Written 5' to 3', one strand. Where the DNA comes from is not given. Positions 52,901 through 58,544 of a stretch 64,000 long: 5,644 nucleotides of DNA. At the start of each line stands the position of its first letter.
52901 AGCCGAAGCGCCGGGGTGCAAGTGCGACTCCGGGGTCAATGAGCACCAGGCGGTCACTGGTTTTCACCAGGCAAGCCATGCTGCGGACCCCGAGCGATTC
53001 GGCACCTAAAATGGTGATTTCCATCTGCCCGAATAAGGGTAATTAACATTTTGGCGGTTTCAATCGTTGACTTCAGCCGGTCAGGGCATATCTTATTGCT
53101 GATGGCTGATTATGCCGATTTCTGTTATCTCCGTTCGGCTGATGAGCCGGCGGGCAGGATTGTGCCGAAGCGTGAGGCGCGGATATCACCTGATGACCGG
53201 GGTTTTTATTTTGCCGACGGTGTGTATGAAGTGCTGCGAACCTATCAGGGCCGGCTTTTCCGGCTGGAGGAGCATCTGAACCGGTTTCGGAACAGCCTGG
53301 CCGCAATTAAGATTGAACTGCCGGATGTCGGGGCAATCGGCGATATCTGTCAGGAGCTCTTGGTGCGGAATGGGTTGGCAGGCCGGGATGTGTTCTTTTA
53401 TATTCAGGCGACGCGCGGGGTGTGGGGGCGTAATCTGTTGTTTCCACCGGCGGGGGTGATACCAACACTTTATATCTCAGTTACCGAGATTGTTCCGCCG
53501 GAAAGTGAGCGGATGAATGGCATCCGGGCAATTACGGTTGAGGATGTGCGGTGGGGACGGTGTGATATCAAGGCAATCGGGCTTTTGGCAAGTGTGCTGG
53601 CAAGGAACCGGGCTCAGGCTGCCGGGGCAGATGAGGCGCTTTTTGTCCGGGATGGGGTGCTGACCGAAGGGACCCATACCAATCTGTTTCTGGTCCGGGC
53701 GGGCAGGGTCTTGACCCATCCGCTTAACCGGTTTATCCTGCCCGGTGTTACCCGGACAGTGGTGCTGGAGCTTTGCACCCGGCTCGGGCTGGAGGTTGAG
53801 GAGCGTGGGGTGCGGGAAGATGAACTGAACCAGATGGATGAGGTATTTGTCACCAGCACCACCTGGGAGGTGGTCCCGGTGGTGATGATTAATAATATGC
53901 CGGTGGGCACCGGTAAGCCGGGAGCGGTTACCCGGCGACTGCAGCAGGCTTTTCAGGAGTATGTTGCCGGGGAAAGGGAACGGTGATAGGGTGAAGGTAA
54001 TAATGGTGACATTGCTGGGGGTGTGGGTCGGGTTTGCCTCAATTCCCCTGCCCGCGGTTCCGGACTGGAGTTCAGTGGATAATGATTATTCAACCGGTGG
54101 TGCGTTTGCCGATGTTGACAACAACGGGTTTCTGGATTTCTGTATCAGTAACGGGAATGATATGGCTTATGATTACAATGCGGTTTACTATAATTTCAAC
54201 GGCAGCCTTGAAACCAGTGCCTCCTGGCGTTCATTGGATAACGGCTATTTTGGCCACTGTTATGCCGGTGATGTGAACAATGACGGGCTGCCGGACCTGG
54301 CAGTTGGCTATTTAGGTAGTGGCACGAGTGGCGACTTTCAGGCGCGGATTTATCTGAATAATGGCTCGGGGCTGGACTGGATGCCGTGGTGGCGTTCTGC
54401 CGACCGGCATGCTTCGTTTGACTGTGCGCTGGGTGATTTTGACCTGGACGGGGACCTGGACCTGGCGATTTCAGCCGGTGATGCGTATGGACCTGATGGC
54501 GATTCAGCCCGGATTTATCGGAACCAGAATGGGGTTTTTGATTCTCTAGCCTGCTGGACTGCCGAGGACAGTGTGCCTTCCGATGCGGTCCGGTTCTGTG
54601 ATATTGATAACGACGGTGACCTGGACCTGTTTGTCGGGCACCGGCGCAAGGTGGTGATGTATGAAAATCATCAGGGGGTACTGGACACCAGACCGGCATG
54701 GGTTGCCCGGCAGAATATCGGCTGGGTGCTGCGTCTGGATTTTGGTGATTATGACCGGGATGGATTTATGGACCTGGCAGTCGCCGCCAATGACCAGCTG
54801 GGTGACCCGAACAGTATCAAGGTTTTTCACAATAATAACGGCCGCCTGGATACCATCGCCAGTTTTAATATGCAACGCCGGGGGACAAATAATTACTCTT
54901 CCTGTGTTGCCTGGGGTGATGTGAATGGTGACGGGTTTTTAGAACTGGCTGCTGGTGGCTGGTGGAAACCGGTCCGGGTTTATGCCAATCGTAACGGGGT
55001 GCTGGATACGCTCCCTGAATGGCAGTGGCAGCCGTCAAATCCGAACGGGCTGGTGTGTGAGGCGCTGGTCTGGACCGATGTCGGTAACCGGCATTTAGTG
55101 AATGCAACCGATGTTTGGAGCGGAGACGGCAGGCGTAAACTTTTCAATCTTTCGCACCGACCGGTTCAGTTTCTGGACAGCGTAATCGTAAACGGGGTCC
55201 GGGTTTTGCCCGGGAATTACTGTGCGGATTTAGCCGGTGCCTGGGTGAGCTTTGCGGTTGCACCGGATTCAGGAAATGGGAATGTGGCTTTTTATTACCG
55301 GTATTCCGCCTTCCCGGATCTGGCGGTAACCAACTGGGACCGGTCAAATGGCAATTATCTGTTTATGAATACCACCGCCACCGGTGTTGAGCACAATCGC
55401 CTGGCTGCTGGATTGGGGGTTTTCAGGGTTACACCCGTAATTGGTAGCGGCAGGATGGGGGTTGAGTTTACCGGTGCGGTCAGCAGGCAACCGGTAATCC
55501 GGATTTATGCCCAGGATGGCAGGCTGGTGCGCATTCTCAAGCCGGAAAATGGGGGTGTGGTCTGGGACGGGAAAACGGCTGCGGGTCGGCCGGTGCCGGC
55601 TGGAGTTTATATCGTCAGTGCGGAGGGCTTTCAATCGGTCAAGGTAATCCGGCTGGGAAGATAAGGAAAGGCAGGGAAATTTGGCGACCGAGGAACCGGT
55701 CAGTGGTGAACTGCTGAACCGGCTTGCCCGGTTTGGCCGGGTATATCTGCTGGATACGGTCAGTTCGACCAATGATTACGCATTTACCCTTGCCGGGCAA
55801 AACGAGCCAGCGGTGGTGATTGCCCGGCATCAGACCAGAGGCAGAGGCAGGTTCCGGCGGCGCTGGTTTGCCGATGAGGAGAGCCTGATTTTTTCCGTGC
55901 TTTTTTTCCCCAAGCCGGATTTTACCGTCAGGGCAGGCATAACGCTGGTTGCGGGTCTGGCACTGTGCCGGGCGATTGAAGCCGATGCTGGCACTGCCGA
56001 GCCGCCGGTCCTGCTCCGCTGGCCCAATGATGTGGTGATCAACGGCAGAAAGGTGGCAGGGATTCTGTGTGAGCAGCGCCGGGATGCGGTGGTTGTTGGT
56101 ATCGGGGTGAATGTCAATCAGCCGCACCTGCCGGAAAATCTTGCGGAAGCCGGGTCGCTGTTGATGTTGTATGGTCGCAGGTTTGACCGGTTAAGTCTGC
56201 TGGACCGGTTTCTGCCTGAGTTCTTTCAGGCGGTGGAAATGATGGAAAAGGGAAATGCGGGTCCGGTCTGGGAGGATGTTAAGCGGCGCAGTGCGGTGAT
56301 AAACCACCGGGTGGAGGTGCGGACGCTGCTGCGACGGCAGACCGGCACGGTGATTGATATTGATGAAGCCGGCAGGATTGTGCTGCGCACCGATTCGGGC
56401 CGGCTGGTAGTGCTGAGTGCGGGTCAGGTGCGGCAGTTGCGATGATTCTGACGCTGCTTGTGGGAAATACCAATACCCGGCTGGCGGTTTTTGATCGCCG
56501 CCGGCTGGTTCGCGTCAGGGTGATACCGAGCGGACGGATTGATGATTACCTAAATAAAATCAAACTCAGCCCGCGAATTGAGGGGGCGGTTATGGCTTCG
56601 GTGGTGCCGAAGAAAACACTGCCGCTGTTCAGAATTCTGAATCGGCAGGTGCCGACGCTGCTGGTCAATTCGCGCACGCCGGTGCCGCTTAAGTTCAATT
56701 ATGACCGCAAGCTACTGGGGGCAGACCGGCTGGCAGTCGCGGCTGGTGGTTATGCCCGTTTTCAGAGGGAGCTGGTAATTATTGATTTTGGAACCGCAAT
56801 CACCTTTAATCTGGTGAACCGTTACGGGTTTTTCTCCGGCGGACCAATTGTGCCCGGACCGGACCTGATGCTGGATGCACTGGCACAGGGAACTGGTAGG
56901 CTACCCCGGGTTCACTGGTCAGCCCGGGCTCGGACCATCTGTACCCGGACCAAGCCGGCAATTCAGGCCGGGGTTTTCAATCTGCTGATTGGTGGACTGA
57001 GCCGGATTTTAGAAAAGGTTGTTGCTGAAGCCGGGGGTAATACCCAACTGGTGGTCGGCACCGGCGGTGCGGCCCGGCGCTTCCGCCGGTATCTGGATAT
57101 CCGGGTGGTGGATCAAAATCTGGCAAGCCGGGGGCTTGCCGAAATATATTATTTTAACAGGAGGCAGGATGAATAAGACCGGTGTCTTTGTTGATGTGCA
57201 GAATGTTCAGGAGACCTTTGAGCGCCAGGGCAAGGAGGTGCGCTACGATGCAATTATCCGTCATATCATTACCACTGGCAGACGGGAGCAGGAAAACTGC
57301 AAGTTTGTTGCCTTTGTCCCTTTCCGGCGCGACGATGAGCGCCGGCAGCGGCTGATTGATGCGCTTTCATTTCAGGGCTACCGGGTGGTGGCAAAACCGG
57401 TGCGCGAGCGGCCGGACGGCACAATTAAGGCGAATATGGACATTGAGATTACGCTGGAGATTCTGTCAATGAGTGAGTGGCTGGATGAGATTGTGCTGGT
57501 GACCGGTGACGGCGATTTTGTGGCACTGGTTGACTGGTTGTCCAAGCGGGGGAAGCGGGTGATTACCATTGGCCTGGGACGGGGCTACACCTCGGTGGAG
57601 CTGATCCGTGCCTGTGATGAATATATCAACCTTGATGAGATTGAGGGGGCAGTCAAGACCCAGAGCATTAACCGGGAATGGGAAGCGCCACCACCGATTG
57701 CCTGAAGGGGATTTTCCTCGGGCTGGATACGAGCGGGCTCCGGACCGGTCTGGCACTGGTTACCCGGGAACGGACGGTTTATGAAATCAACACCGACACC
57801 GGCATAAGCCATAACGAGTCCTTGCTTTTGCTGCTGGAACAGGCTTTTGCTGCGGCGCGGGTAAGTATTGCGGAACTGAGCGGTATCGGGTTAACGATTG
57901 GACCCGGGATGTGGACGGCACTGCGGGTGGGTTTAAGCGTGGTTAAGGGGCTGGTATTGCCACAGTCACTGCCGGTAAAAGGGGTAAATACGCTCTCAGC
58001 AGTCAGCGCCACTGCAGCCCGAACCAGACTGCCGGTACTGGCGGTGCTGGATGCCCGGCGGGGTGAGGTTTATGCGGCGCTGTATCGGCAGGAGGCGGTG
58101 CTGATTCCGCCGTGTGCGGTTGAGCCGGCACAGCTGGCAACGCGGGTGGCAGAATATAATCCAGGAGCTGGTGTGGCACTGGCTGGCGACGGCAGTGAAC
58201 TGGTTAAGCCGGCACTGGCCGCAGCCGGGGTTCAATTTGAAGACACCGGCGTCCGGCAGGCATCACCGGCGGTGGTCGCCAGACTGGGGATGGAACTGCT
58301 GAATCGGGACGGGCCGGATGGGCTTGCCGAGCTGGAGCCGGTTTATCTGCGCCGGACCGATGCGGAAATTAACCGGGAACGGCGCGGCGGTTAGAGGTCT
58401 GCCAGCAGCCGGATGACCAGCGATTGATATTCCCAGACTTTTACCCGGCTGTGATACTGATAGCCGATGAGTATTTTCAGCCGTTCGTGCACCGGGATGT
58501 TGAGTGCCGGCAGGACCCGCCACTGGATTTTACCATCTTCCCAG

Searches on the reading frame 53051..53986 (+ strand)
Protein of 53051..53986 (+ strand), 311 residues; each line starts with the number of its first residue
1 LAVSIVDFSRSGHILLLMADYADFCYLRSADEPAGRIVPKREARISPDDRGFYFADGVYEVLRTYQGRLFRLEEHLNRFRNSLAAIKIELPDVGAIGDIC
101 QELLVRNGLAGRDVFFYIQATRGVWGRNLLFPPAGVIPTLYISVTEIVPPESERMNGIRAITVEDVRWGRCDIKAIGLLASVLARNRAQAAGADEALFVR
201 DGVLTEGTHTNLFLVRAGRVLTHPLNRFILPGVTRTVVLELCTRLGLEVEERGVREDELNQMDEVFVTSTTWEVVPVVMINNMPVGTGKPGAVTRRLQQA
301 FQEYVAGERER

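Call 29: search_protein_families(library=pfam, proteins=[window:53051-53986:+], max_evalue=0.0001)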
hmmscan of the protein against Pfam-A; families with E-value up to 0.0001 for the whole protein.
window:53051-53986:+ (311 aa): 1 family
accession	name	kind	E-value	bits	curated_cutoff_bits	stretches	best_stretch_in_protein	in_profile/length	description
PF01063.24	Aminotran_4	-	8.7e-50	170.1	28.5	1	57-278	1-221/223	Amino-transferase class IV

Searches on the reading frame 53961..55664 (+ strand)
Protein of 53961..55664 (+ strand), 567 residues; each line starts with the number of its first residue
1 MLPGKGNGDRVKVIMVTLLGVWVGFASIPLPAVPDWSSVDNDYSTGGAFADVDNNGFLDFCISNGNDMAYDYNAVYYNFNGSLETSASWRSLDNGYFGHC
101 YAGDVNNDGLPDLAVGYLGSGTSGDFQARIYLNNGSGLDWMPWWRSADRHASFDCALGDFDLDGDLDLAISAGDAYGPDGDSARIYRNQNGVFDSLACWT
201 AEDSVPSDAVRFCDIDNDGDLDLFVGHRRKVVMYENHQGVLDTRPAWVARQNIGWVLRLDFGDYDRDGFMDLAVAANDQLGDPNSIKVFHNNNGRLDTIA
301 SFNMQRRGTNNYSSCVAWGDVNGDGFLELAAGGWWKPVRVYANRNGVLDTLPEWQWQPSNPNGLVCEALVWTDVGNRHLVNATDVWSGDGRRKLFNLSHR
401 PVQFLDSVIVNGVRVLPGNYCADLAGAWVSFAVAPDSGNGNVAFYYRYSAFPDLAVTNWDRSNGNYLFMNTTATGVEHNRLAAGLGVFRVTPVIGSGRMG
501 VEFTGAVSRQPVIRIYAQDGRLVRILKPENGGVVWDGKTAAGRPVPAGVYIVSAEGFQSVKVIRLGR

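Call 29: search_protein_families(library=pfam, proteins=[window:53961-55664:+], max_evalue=0.0001)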
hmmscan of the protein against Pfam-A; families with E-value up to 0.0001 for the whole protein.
window:53961-55664:+ (567 aa): 2 families
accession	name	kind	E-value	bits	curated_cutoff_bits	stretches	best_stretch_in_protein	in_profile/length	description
PF13517.12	FG-GAP_3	-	1.4e-28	99.7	26.9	3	263-330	1-60/61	FG-GAP-like repeat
PF01839.29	FG-GAP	-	1.5e-15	57.1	22.1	0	102-127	7-31/37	FG-GAP repeat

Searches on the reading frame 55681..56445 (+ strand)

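Call 75: search_protein_families(library=pfam, proteins=[window:55681-56445:+], max_evalue=0.001)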
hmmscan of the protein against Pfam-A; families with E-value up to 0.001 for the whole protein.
window:55681-56445:+ (254 aa): 3 families
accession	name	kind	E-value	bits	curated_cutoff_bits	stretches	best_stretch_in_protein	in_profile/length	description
PF03099.24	BPL_LplA_LipB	-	4e-21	75.8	21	1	26-144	4-133/133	Biotin/lipoate A/B protein ligase family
PF02237.23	BPL_C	-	1e-05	25.7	21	1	207-249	2-44/48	Biotin protein ligase C terminal domain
PF21948.1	LplA-B_cat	-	0.00016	22.2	27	0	99-146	109-147/200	Lipoyl protein ligase A/B catalytic domain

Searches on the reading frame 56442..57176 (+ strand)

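Call 75: search_protein_families(library=pfam, proteins=[window:56442-57176:+], max_evalue=0.001)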
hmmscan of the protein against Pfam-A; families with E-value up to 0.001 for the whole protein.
window:56442-57176:+ (244 aa): 1 family
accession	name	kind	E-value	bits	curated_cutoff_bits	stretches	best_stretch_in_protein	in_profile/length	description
PF03309.20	Pan_kinase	-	8.6e-39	134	24.7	1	3-191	2-204/205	Type III pantothenate kinase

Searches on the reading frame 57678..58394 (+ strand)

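Call 75: search_protein_families(library=pfam, proteins=[window:57678-58394:+], max_evalue=0.001)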
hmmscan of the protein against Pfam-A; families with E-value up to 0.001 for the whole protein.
window:57678-58394:+ (238 aa): 1 family
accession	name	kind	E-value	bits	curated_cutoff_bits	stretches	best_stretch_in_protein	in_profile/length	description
PF00814.31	TsaD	-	5.3e-22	79.2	24.8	1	44-154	28-148/264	tRNA N6-adenosine threonylcarbamoyltransferase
